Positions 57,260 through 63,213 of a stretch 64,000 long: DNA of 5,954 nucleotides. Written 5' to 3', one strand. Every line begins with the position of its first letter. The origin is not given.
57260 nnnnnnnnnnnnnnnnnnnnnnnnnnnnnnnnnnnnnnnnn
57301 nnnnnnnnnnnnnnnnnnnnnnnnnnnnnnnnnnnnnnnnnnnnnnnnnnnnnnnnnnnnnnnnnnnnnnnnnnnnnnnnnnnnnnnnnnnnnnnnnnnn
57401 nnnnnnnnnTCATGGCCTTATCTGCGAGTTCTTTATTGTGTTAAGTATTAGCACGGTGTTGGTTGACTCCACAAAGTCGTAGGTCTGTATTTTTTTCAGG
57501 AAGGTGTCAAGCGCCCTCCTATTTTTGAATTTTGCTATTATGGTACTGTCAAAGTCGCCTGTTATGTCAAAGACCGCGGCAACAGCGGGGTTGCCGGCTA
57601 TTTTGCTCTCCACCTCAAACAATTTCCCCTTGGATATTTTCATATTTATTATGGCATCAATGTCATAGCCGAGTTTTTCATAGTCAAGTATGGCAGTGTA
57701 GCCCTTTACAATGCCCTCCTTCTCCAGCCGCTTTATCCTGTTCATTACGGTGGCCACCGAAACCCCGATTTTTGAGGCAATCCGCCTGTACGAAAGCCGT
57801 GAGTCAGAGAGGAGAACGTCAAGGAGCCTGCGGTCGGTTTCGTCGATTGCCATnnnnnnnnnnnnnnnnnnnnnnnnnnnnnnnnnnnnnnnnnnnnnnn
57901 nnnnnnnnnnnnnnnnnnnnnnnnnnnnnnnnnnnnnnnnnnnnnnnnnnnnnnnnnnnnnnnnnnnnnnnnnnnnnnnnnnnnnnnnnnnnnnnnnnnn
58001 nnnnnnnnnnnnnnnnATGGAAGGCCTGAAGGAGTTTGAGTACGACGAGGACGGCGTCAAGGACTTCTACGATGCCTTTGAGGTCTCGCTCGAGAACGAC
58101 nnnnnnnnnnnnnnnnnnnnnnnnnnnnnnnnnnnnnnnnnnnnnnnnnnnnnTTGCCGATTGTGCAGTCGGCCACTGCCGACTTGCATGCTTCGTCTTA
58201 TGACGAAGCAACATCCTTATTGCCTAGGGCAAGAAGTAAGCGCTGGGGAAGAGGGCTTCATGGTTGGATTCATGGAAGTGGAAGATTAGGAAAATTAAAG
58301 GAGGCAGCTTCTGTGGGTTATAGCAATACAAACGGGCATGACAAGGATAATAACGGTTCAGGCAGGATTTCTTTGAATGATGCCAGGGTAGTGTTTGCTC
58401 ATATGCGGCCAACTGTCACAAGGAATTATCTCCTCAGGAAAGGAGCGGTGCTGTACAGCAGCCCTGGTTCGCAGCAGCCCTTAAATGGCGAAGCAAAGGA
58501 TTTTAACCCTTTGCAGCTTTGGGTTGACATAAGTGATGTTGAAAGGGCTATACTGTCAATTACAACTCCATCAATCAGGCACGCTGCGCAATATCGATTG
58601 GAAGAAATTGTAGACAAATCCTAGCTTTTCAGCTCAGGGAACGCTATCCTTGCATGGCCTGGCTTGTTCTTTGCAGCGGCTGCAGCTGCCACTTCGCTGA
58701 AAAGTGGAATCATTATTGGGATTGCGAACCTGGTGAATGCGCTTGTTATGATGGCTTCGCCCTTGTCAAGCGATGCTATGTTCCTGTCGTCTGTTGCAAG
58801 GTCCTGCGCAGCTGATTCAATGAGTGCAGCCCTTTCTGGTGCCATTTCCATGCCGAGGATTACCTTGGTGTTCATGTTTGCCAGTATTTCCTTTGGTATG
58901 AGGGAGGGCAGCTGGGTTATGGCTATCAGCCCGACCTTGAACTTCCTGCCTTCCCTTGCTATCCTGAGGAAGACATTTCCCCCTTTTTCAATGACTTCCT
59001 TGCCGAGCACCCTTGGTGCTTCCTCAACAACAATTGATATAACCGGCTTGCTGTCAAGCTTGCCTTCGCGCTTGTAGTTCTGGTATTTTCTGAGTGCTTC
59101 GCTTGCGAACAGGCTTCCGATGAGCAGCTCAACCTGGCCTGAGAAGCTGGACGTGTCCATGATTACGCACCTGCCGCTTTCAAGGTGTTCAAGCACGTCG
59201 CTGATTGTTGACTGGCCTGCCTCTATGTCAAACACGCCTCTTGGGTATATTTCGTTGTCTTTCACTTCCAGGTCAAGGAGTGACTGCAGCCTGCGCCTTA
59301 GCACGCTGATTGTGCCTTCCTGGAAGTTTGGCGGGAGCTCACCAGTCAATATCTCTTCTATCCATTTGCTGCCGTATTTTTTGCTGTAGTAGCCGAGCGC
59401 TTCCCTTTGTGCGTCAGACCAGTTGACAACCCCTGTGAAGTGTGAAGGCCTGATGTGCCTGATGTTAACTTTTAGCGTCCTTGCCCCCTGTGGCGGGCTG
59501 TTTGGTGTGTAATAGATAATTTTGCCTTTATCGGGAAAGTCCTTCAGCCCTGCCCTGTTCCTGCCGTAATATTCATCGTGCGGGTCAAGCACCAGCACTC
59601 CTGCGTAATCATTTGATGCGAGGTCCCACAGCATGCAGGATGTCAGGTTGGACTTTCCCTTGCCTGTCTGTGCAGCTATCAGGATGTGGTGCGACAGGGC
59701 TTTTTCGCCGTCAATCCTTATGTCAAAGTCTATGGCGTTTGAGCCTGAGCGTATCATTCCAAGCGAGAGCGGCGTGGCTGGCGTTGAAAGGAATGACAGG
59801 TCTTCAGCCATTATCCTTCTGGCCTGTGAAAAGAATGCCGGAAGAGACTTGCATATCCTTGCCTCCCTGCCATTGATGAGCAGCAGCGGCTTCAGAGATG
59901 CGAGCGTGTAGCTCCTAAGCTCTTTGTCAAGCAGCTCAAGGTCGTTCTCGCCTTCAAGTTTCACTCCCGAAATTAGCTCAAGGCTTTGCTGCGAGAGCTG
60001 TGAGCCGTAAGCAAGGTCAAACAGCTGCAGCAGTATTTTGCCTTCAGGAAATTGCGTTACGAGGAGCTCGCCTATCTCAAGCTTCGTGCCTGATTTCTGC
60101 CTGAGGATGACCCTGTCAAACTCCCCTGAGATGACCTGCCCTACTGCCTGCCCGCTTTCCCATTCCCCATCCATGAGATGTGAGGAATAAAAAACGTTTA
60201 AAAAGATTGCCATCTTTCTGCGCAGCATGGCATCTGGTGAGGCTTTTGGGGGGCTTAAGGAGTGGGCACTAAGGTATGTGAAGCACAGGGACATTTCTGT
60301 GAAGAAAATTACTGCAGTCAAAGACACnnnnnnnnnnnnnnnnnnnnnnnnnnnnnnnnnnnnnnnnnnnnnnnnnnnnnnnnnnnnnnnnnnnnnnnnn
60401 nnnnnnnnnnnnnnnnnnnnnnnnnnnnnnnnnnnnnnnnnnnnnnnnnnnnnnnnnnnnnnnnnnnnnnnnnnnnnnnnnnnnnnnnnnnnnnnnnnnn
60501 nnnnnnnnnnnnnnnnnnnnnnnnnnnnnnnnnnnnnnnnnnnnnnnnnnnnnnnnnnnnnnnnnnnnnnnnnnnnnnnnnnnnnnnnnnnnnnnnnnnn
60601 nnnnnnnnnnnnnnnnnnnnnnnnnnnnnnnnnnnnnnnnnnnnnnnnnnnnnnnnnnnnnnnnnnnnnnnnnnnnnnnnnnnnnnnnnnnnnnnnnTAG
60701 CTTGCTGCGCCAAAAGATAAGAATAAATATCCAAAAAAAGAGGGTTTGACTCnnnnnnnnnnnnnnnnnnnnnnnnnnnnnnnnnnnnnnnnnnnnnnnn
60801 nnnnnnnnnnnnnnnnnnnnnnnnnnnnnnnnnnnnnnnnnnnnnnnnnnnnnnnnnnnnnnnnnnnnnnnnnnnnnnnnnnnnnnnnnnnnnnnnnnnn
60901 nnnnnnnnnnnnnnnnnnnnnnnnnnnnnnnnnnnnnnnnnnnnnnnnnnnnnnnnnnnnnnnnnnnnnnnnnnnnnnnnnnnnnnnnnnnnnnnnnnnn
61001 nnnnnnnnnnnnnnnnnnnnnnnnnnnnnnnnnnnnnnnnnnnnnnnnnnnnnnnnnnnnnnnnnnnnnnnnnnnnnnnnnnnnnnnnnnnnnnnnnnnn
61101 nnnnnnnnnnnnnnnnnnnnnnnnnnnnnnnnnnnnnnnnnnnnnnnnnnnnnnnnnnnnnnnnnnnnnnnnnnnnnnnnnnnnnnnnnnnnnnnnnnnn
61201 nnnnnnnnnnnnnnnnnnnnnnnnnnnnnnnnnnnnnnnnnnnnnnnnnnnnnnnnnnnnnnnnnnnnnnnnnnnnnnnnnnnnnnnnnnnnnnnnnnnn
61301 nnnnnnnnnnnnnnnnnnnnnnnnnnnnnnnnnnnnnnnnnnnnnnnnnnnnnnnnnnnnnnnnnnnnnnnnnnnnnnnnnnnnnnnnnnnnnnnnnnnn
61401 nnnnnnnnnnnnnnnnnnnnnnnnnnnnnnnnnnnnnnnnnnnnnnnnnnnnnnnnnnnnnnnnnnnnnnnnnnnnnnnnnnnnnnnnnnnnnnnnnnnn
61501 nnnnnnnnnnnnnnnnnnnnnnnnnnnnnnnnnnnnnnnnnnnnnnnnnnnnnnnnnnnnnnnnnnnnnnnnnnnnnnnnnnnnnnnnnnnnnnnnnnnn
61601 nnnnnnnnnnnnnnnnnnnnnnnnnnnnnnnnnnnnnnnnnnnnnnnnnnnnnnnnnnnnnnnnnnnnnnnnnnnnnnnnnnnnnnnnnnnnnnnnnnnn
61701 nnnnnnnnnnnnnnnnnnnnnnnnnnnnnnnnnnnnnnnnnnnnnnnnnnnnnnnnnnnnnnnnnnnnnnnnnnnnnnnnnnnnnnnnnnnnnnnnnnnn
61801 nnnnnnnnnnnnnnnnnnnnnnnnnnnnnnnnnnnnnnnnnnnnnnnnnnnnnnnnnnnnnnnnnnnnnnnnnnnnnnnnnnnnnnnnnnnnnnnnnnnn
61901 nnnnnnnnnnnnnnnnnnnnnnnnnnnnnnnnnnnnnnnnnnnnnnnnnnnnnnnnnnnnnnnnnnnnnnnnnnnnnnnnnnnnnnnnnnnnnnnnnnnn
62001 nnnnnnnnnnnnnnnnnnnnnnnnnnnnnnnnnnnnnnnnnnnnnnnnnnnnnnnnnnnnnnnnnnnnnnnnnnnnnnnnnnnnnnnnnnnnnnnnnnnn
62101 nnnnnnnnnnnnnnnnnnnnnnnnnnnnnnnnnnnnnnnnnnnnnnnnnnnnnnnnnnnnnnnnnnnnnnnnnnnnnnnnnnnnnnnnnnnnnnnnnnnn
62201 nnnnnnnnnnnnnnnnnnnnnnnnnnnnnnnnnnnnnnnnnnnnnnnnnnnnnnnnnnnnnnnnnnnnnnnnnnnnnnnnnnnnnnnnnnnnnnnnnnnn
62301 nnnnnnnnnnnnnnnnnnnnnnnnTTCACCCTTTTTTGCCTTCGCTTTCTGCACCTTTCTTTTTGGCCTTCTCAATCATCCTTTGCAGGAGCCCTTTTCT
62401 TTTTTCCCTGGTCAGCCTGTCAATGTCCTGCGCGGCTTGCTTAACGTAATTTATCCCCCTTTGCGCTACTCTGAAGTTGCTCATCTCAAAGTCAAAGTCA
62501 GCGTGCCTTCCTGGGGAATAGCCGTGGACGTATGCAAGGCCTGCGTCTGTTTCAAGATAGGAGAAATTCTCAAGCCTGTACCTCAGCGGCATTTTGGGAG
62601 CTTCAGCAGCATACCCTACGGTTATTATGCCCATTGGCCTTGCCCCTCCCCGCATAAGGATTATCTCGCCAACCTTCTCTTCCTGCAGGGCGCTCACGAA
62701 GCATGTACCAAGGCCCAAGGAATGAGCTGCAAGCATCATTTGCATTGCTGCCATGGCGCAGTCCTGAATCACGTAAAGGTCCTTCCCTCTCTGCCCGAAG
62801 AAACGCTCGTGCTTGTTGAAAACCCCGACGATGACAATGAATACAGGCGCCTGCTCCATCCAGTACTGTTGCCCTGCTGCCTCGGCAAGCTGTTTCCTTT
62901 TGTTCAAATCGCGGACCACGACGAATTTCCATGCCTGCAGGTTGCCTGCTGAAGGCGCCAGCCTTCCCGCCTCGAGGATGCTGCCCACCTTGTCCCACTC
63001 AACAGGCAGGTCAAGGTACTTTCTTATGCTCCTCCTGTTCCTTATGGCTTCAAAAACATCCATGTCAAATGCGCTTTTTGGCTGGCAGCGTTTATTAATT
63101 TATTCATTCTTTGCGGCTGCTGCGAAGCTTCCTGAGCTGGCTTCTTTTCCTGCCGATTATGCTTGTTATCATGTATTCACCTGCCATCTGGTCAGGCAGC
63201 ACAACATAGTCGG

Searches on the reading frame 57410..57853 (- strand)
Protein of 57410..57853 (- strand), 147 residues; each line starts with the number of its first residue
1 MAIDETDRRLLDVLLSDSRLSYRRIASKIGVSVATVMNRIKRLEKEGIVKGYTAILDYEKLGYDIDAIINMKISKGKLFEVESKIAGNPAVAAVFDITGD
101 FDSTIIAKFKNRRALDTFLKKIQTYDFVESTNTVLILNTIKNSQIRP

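Call 15: search_protein_families(library=pfam, proteins=[window:57413-57853:-], max_evalue=0.01)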
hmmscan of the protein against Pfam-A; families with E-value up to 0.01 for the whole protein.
window:57413-57853:- (147 aa): 21 families
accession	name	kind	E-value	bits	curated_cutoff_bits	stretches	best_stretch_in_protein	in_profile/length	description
PF13412.12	HTH_24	-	6.8e-16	58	21.9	1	3-50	1-48/48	Winged helix-turn-helix DNA-binding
PF13404.12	HTH_AsnC-type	-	3.2e-14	52.9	27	1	3-44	1-42/42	AsnC-type helix-turn-helix domain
PF01037.27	AsnC_trans_reg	-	4.6e-12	46.1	25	1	70-139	2-73/73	Lrp/AsnC ligand binding domain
PF08279.18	HTH_11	-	4.4e-06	26.9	25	1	9-48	4-44/55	HTH domain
PF18024.7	HTH_50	-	5.1e-06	26.5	27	1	3-42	8-46/50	Helix-turn-helix domain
PF13384.12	HTH_23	-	1e-05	25.6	24.6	1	7-48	5-46/50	Homeodomain-like domain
PF13545.12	HTH_Crp_2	-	1.7e-05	25.1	27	1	18-61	21-67/70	Crp-like helix-turn-helix domain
PF12840.13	HTH_20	-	3.3e-05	24.2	27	1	4-50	3-49/51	Helix-turn-helix domain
PF13730.12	HTH_36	-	3.4e-05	24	25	1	21-49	27-55/55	Helix-turn-helix domain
PF01047.28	MarR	-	7.3e-05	23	24.6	1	14-49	12-47/59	MarR family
PF22451.2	NirdL-like_HTH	-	0.00011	22.1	27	1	22-49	19-46/47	Siroheme decarboxylase NirDL-like HTH domain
PF08281.18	Sigma70_r4_2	-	0.00014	21.9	25.7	1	19-42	26-49/54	Sigma-70, region 4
PF13518.12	HTH_28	-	0.00022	21.7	25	1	14-48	7-41/52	Helix-turn-helix domain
PF13936.12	HTH_38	-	0.00027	21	27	1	7-42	9-43/44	Helix-turn-helix domain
PF13551.12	HTH_29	-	0.00037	21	28.1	1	13-50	5-43/64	Winged helix-turn helix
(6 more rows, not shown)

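Call 78: find_encoding_contigs(protein=window:57410-57853:-, flank=3000, max_places=6)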
Protein window:57410-57853:- (147 aa): 10 contigs read that carry it; 3 places shown.
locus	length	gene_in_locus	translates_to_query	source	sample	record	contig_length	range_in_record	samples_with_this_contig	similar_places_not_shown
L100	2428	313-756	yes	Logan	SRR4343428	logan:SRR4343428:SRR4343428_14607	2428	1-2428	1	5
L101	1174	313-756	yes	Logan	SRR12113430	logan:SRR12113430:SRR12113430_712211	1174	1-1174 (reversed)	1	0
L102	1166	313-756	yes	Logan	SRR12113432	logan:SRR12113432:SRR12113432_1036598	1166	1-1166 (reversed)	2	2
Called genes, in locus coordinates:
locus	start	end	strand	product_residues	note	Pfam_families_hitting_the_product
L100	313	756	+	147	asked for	PF12840:HTH_20 (faint), PF13384:HTH_23 (weak), PF13404:HTH_AsnC-type, PF13412:HTH_24, PF18024:HTH_50 (weak), PF08279:HTH_11 (weak), PF01037:AsnC_trans_reg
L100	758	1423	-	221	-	PF01351:RNase_HII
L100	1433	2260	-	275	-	PF22945:LEM-3_GIY-YIG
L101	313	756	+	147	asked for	PF12840:HTH_20 (faint), PF13384:HTH_23 (weak), PF13404:HTH_AsnC-type, PF13412:HTH_24, PF18024:HTH_50 (weak), PF08279:HTH_11 (weak), PF01037:AsnC_trans_reg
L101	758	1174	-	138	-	?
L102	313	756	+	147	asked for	PF12840:HTH_20 (faint), PF13384:HTH_23 (weak), PF13404:HTH_AsnC-type, PF13412:HTH_24, PF18024:HTH_50 (weak), PF08279:HTH_11 (weak), PF01037:AsnC_trans_reg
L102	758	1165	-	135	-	?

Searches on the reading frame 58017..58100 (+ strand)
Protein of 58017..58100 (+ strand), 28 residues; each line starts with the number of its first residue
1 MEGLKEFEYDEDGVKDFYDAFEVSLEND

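Call 15: search_protein_families(library=pfam, proteins=[window:58017-58100:+], max_evalue=0.01)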
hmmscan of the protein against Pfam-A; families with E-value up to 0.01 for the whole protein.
window:58017-58100:+ (28 aa): 0 families

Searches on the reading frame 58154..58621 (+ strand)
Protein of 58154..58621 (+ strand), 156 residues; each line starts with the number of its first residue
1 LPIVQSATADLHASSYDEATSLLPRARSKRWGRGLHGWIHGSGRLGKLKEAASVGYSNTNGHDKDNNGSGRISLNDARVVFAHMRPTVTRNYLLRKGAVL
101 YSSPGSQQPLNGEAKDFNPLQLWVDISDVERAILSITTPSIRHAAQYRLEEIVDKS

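Call 15: search_protein_families(library=pfam, proteins=[window:58154-58621:+], max_evalue=0.01)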
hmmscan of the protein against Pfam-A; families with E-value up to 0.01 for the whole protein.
window:58154-58621:+ (156 aa): 0 families

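Call 16: find_homologous_proteins(query=window:58154-58621:+, max_evalue=0.01)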
Query window:58154-58621:+ (156 aa): 1 proteins with E <= 0.01 among 50 candidates.
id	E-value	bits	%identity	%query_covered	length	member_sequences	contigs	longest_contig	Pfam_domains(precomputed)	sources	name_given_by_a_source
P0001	2.6e-60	221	99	66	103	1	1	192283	-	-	-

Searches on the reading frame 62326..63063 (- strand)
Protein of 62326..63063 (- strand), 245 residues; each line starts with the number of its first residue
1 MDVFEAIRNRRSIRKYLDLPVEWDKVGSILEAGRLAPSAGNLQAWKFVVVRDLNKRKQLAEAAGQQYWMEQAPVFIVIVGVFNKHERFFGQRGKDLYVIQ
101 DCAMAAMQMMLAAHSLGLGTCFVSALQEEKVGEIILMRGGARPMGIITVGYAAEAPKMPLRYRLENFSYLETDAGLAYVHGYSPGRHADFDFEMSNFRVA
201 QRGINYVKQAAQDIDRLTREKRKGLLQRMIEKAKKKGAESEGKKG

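Call 86: find_encoding_contigs(protein=window:62326-63063:-, flank=10000, max_places=2)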
Protein window:62326-63063:- (245 aa): 14 contigs read that carry it; 2 places shown.
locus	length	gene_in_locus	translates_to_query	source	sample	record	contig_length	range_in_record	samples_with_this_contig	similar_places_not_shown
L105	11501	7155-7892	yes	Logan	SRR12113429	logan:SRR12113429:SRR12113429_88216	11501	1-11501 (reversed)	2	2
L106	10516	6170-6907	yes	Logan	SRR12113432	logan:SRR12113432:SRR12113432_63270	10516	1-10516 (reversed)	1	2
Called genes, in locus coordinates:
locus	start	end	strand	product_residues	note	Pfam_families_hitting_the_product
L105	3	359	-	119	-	?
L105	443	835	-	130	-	-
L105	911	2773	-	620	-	PF04675:DNA_ligase_A_N, PF01068:DNA_ligase_A_M, PF04679:DNA_ligase_A_C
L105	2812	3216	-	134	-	PF03852:Vsr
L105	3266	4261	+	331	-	PF00145:DNA_methylase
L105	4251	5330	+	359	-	PF09554:RE_HaeII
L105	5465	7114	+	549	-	PF00999:Na_H_Exchanger, PF02254:TrkA_N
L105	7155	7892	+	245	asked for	PF00881:Nitroreductase, PF14512:TM1586_NiRdase (faint), PF00881:Nitroreductase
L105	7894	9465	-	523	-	-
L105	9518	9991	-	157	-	-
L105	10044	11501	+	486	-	?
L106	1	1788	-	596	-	?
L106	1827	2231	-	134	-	PF03852:Vsr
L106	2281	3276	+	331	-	PF00145:DNA_methylase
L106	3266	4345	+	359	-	PF09554:RE_HaeII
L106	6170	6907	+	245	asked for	PF00881:Nitroreductase, PF14512:TM1586_NiRdase (faint), PF00881:Nitroreductase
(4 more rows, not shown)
